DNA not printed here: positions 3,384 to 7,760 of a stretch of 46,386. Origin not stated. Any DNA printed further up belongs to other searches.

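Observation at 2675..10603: Candidate undescribed defence operon: two Hel308/Ski2-like helicases, one fused to a TIR-like domain, plus a 2TM-Macro (Thoeris II ThsA-like) effector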

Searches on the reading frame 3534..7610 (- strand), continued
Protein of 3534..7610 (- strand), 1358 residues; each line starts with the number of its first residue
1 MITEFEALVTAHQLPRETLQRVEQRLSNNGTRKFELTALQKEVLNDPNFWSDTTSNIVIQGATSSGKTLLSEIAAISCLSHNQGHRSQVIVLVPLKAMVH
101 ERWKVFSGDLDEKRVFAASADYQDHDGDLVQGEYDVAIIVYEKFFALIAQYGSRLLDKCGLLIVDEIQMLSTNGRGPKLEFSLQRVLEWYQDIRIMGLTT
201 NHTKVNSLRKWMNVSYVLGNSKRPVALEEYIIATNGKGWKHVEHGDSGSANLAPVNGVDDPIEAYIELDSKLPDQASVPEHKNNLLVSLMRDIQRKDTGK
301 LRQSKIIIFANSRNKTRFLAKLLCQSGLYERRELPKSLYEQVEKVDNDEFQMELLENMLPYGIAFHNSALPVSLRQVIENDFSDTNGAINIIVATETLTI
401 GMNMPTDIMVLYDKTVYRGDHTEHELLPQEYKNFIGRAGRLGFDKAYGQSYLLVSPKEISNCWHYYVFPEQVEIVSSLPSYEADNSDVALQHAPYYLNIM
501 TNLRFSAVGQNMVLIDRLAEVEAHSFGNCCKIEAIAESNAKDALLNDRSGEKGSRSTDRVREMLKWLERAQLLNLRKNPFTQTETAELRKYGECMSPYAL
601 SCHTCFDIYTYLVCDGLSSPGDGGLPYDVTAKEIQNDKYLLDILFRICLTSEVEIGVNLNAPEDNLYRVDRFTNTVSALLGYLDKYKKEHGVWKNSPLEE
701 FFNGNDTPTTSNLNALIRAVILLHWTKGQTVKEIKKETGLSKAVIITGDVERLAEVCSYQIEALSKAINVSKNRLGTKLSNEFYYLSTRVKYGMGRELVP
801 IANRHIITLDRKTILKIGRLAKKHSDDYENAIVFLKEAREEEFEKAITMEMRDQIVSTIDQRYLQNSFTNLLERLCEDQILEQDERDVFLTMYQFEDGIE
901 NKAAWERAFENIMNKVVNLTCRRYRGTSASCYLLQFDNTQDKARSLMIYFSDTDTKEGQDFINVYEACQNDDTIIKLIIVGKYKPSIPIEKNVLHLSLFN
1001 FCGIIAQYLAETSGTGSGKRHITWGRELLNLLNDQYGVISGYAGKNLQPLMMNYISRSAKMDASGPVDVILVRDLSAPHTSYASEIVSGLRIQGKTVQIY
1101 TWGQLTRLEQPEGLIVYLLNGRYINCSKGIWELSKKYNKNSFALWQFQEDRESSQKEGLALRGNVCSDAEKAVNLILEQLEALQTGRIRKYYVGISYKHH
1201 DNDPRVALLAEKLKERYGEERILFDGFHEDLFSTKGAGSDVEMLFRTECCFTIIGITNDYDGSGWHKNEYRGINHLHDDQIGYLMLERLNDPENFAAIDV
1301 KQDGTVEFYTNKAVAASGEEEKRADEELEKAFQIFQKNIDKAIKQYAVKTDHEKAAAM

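Call 61: search_protein_families(library=padloc, proteins=[L007:4190-5782:+, L007:5766-8000:+, L007:8001-12155:+, L009:3453-5303:+, L009:5323-7986:+, L011:5638-8004:+, L011:11458-11895:+], max_evalue=0.01)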
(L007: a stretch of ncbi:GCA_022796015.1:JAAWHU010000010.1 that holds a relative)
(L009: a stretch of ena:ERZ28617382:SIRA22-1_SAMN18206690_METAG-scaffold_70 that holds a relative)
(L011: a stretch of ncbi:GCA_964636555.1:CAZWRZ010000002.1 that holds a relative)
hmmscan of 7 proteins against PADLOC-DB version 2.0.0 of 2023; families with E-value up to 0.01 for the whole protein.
L007:4190-5782:+ (530 aa): 2 families
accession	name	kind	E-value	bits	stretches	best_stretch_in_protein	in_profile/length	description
PDLC03920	MkoA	-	0.00031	17.1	1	314-414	87-189/1112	-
PDLC02512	PglW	-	0.0033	13.3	1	361-433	332-405/1403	PglW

L007:5766-8000:+ (744 aa): 25 families
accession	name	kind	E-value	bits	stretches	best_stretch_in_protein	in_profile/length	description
PDLC00185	HamB1|HamB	-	4e-22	75.9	2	305-409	441-536/871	DEAD-box helicase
PDLC00194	HamB1|HamB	-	6.9e-22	75.1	2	305-401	560-654/995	DEAD-box helicase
PDLC04531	PDC-M23B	-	3.9e-20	69.5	2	305-397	626-712/1060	-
PDLC00174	HamB1|HamB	-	2.5e-18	63.3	2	234-414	552-727/1163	DEAD-box helicase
PDLC00178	HamB1|HamB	-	2.7e-18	63.3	2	46-169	269-396/830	DEAD-box helicase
PDLC00186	HamB1|HamB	-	3.3e-18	63.1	2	305-414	447-550/864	DEAD-box helicase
PDLC04532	PDC-M23B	-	1.8e-17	60.7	2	304-393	636-722/817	-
PDLC00187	HamB1|HamB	-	6.9e-17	59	2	304-437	432-556/851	DEAD-box helicase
PDLC00188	HamB1|HamB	-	2.7e-16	56.9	2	296-392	563-652/1037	DEAD-box helicase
PDLC00192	HamB1|HamB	-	8.9e-16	54.7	2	244-384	524-654/1104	DEAD-box helicase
PDLC00190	HamB1|HamB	-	2.9e-15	53.8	1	21-406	143-525/866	DEAD-box helicase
PDLC00177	HamB1|HamB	-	1.1e-14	51.6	1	187-411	337-547/841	DEAD-box helicase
PDLC00184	HamB1|HamB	-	1.3e-14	51.4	1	73-416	160-490/738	DEAD-box helicase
PDLC00176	HamB1|HamB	-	1.7e-14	50.9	1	304-414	426-526/845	DEAD-box helicase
PDLC00200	HamB2|HamB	-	1.8e-13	47.4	2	305-413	446-547/865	DEAD-box helicase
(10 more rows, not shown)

L007:8001-12155:+ (1384 aa): 61 families (the best 25 are shown)
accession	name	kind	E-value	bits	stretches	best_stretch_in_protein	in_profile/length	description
PDLC04531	PDC-M23B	-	2.2e-38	130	1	40-481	299-738/1060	-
PDLC00194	HamB1|HamB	-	1.8e-33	113.5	1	61-443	250-641/995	DEAD-box helicase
PDLC00185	HamB1|HamB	-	4.9e-31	105.4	1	49-460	150-532/871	DEAD-box helicase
PDLC00186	HamB1|HamB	-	1.1e-28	97.7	2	277-442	368-522/864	DEAD-box helicase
PDLC00190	HamB1|HamB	-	1.8e-28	97.5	2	273-480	348-545/866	DEAD-box helicase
PDLC04138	mad6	-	1.7e-27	94.6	1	1235-1350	151-273/659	mads_6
PDLC03960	SngC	-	3.1e-27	93.6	1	54-440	38-360/720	-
PDLC00187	HamB1|HamB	-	2e-25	87.3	1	48-442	148-508/851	DEAD-box helicase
PDLC00188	HamB1|HamB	-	4.1e-25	86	2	55-227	257-430/1037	DEAD-box helicase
PDLC00200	HamB2|HamB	-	4.8e-25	85.7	2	302-442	388-521/865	DEAD-box helicase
PDLC00177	HamB1|HamB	-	5.2e-25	85.8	2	269-452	353-531/841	DEAD-box helicase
PDLC04053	PD-T4-6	-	1.4e-24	85.2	1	1169-1337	58-215/311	-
PDLC00174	HamB1|HamB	-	9.6e-24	81.3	1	55-440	317-694/1163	DEAD-box helicase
PDLC00178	HamB1|HamB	-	1.2e-23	81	2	56-242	261-445/830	DEAD-box helicase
PDLC04042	PD-T4-6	-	4.1e-23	80.5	1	1169-1338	58-217/292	-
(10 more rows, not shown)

L009:3453-5303:+ (616 aa): 0 families

L009:5323-7986:+ (887 aa): 30 families (the best 25 are shown)
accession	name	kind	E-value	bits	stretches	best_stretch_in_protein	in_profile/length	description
PDLC00194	HamB1|HamB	-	8.6e-20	68.2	2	389-469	557-638/995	DEAD-box helicase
PDLC00192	HamB1|HamB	-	4.6e-19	65.6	2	383-469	573-654/1104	DEAD-box helicase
PDLC04531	PDC-M23B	-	6e-19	65.6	2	385-471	619-701/1060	-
PDLC00186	HamB1|HamB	-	6e-16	55.6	2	387-561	442-609/864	DEAD-box helicase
PDLC00187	HamB1|HamB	-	2.1e-15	54.1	1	389-484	430-516/851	DEAD-box helicase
PDLC00174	HamB1|HamB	-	1.4e-14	50.9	2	307-469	548-694/1163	DEAD-box helicase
PDLC00185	HamB1|HamB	-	3e-14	49.9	2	389-474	438-518/871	DEAD-box helicase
PDLC00199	HamB2|HamB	-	4.9e-14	49.3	2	388-470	430-507/841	DEAD-box helicase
PDLC00178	HamB1|HamB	-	7.8e-14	48.5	2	383-483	564-657/830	DEAD-box helicase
PDLC00200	HamB2|HamB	-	3.1e-13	46.6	1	389-550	443-599/865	DEAD-box helicase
PDLC00176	HamB1|HamB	-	1.4e-12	44.5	1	387-498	422-521/845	DEAD-box helicase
PDLC00184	HamB1|HamB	-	2.5e-12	43.8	1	385-471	378-460/738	DEAD-box helicase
PDLC00177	HamB1|HamB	-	6.3e-12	42.5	2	385-470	435-521/841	DEAD-box helicase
PDLC00188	HamB1|HamB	-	9.9e-12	41.7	2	383-469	563-644/1037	DEAD-box helicase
PDLC00180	HamB1|HamB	-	1.3e-11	41.8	1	386-471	346-426/709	DEAD-box helicase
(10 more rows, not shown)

L011:5638-8004:+ (788 aa): 16 families
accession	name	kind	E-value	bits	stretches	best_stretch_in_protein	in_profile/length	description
PDLC00174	HamB1|HamB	-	2.4e-21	73.3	2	248-411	548-694/1163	DEAD-box helicase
PDLC00194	HamB1|HamB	-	1.1e-19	67.9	2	50-169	254-379/995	DEAD-box helicase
PDLC00186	HamB1|HamB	-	1.2e-19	67.9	1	26-447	148-558/864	DEAD-box helicase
PDLC04531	PDC-M23B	-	1.4e-17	61.1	2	325-418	622-706/1060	-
PDLC00188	HamB1|HamB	-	1.6e-16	57.6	2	50-164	267-390/1037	DEAD-box helicase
PDLC00200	HamB2|HamB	-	8.7e-15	51.8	2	329-435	446-542/865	DEAD-box helicase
PDLC00187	HamB1|HamB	-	1.6e-13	47.9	1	36-487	151-582/851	DEAD-box helicase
PDLC00175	HamB1|HamB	-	2.4e-10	36.5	1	50-164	250-371/1000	DEAD-box helicase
PDLC00183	HamB1|HamB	-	4e-09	33.5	1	38-167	259-397/509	DEAD-box helicase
PDLC03960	SngC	-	3.6e-08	30.6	1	20-413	20-362/720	-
PDLC00180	HamB1|HamB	-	4.9e-08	30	2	327-499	350-498/709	DEAD-box helicase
PDLC00201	HamB2|HamB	-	5.3e-08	29.7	1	37-110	114-187/721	DEAD-box helicase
PDLC04530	PDC-M23B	-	5.1e-07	26.1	1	327-413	404-481/828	-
PDLC02864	DpdF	-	7e-07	26.4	1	18-120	16-118/610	DpdF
PDLC02870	DpdF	-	1.7e-06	24.8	0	334-415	257-323/534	DpdF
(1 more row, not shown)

L011:11458-11895:+ (145 aa): 7 families
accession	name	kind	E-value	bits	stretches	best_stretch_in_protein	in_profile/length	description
PDLC05062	PDC-S66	-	3.1e-19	67.5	1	5-87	147-230/282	-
PDLC02961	RT-TIR_XII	-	4.5e-11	40.3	1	4-136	345-461/475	single gene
PDLC02962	RT-TIR_XII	-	1.8e-08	31.7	1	4-108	343-444/478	single gene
PDLC00417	ThsB1|ThsB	-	4.6e-08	30.9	1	4-85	164-246/303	TIR-like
PDLC02012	SAVED5--SAVED_TIR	-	0.00014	19.1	1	7-83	14-91/404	-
PDLC00434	ThsB1|ThsB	-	0.00069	16.8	1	8-83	140-216/396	TIR-like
PDLC00420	ThsB1|ThsB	-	0.006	13.8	1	8-121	3-113/319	TIR-like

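Call 62: find_related_loci(query=A1, collection=genome_contigs, flank=8000)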
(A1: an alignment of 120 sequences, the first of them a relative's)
Query A1 (1358 aa) in genome_contigs; peptide patterns used: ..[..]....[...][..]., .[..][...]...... (x = any residue, [..] = any of these).
599 stretches matched a pattern (row limit reached: there are more); 494 encode a relative of the query (tblastn E <= 1e-3); the best 80 are kept; 80 distinct loci.
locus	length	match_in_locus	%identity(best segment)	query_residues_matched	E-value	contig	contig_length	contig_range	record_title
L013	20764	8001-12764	37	1-882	3e-172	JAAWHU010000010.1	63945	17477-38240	MAG: Hungatella sp. isolate ABMPRH_201_1 SL341416_scaffold_854, whole genome shotgun sequence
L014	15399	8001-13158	36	1-1018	1e-169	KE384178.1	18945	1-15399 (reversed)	Lachnospiraceae bacterium NK4A144 genomic scaffold G619DRAFT_scaffold00044.44, whole genome shotgun sequence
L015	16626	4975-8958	32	2-1273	3e-162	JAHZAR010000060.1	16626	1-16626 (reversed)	MAG: Clostridiales bacterium isolate HRGM_Genome_1842 HRGM_Genome_1842_59, whole genome shotgun sequence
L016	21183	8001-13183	33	1-1039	5e-154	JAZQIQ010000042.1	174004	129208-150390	MAG: Acetatifactor sp. isolate T1900044623_TS20190089.MAGScoT_cleanbin_000025 SGB_915_k141_747292, whole genome shotgun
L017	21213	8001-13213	35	2-879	8e-150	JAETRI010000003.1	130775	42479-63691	MAG: Lachnospiraceae bacterium isolate S29_Bin8 scaffold_157, whole genome shotgun sequence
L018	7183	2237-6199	30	2-1280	7e-149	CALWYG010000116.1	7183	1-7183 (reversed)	MAG: uncultured Oscillospiraceae bacterium isolate E41__bin222 genome assembly, contig: E41__k127_1350432, whole genome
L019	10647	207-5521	34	21-887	3e-135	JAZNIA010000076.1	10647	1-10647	MAG: Congzhengia sp. isolate T1900044688_TS20190154.MAGScoT_cleanbin_000017 SGB_1739_k141_2083842, whole genome shotgun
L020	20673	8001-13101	34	2-872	6e-133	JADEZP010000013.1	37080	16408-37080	MAG: Quinella sp. 1Q7 NODE_74_length_37080_cov_10.4049_ID_5055343, whole genome shotgun sequence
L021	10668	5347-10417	34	2-887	2e-129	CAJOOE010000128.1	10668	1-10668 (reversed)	uncultured Selenomonadaceae bacterium isolate Rumen_Coassembly_mag_1566 genome assembly, contig: k87_9925331, whole geno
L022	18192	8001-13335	33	19-897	3e-128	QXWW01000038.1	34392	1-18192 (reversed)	Lachnospiraceae bacterium strain X68 Scaffold34_1, whole genome shotgun sequence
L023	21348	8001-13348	35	17-878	2e-123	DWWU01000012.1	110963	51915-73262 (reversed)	MAG TPA_asm: Candidatus Fusicatenibacter intestinigallinarum isolate CHK185-5351 CHK185__C75259_L110963_SAMEA5754829, wh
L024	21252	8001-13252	33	21-862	7e-123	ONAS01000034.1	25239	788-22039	uncultured Clostridiales bacterium isolate RUG135 genome assembly, contig: scaffold_816, whole genome shotgun sequence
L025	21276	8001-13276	33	1-862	4e-122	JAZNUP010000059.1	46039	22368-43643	MAG: Acutalibacteraceae bacterium isolate T1900044797_TS20190263.MAGScoT_cleanbin_000010 SGB_2685_k141_356405, whole gen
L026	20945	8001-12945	32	1-893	1e-119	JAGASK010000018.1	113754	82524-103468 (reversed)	MAG: Lachnospiraceae bacterium isolate RGIG8731 Water_deer_Colon-4__c105446, whole genome shotgun sequence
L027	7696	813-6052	33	1-873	3e-118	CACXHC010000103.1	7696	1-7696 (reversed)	MAG: uncultured Ruminococcus sp. isolate RUG11255 genome assembly, contig: RUG11255_asm_103, whole genome shotgun sequen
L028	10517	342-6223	29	17-1031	2e-115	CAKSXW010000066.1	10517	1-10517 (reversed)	MAG: uncultured Faecalibacterium sp. isolate REFINED_METABAT215_TOP10_CONTIGS_1500_ASSEMBLY_K77_MERGED__Hadza_MoBio_hadz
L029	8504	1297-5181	33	1-1254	9e-115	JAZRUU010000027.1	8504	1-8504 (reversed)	MAG: Clostridia bacterium isolate T1900045336_YK20190025.MAGScoT_cleanbin_000022 SGB_6604_k141_3049226, whole genome sho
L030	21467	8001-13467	30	23-888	1e-107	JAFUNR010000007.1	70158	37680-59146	MAG: Oscillospiraceae bacterium isolate RGIG4660 Roe_deer_Rectum-4__c2761, whole genome shotgun sequence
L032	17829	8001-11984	32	2-1273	4e-160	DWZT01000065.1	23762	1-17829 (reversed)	MAG TPA_asm: Candidatus Mediterraneibacter cottocaccae isolate CHK192-87 CHK192__C106231_L23762_SAMEA5754836, whole geno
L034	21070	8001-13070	33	35-823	2e-104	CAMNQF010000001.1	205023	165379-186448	MAG: uncultured bacterium isolate SRR19792995_bin.17_metawrap_v1.3_MAG genome assembly, contig: ERZ12290371_35, whole ge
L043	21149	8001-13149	34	13-823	2e-125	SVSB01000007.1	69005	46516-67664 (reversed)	MAG: Oscillospiraceae bacterium isolate SIG658 NODE_9722_length_69005_cov_2.103807, whole genome shotgun sequence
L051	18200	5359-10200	33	2-875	2e-135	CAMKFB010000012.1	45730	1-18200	MAG: uncultured Selenomonadales bacterium isolate SRR12081300_bin.121_metaWRAP_v1.3_MAG genome assembly, contig: ERZ1228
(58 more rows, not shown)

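Call 65: search_protein_families(library=pfam, proteins=[L015:495-2330:+, L028:7245-8768:+, L043:14760-15365:+, L024:14883-15308:+, L024:15333-15761:+, L030:3635-7924:+, L020:2326-6297:+, L051:707-4066:+, L007:4190-5782:+, L029:5932-6462:+], max_evalue=0.01)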
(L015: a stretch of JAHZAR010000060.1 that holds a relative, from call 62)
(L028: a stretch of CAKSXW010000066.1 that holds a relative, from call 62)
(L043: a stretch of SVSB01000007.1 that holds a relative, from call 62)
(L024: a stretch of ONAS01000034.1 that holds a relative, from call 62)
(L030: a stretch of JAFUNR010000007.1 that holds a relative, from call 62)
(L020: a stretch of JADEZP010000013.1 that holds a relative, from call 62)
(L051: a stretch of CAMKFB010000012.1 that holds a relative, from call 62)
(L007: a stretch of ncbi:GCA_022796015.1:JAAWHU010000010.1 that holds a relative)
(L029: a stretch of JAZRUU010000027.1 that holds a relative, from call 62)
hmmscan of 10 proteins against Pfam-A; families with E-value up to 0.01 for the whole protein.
L015:495-2330:+ (611 aa): 3 families
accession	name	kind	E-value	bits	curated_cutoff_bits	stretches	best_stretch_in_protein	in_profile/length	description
PF13676.11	TIR_2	-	1.4e-09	38.9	28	1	154-243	2-92/122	TIR domain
PF08937.16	ThsB_TIR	-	0.00011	23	21.2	1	193-245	46-98/100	Thoeris protein ThsB, TIR-like domain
PF18185.7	STALD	-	0.00063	19.7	24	1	410-572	9-168/211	Sir2- and TIR-associating SLOG family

L028:7245-8768:+ (507 aa): 0 families

L043:14760-15365:+ (201 aa): 1 family
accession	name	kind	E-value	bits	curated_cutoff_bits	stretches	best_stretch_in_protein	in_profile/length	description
PF02588.21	YitT_membrane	-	6e-34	117.7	24.3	1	13-197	2-182/205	Uncharacterised 5xTM membrane BCR, YitT family COG1284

L024:14883-15308:+ (141 aa): 0 families

L024:15333-15761:+ (142 aa): 0 families

L030:3635-7924:+ (1429 aa): 1 family
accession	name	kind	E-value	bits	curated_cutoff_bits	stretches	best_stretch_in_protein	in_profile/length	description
PF00069.31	Pkinase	-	1.3e-12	48.1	31.7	1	184-351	98-256/263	Protein kinase domain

L020:2326-6297:+ (1323 aa): 2 families
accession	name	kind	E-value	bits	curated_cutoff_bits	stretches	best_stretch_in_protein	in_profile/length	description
PF00069.31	Pkinase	-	3.1e-10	40.3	31.7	1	129-280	100-259/263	Protein kinase domain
PF09002.17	Card1_endonuc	-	9.8e-08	32.1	26.4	1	1190-1276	9-101/136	Card1-like, endonuclease domain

L051:707-4066:+ (1119 aa): 3 families
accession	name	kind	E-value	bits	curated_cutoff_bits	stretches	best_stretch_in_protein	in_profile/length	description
PF09002.17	Card1_endonuc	-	8.3e-08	32.3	26.4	1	987-1071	9-99/136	Card1-like, endonuclease domain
PF00069.31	Pkinase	-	0.00052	19.9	31.7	1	61-156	103-198/263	Protein kinase domain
PF02026.21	RyR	-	0.0058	17.3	27.4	0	508-567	19-70/91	RyR domain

L007:4190-5782:+ (530 aa): 0 families

L029:5932-6462:+ (176 aa): 4 families
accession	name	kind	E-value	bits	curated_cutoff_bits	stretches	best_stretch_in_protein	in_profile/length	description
PF00731.26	AIRC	-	1.3e-62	210.2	30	1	15-160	2-147/148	AIR carboxylase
PF06506.16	PrpR_N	-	8.6e-05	22.6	29.1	1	43-111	4-66/167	Propionate catabolism activator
PF13685.12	Fe-ADH_2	-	0.0013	19.2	28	1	13-114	20-121/149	Iron-containing alcohol dehydrogenase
PF00465.25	Fe-ADH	-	0.0026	17.8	31.3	1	13-90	23-104/168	Iron-containing alcohol dehydrogenase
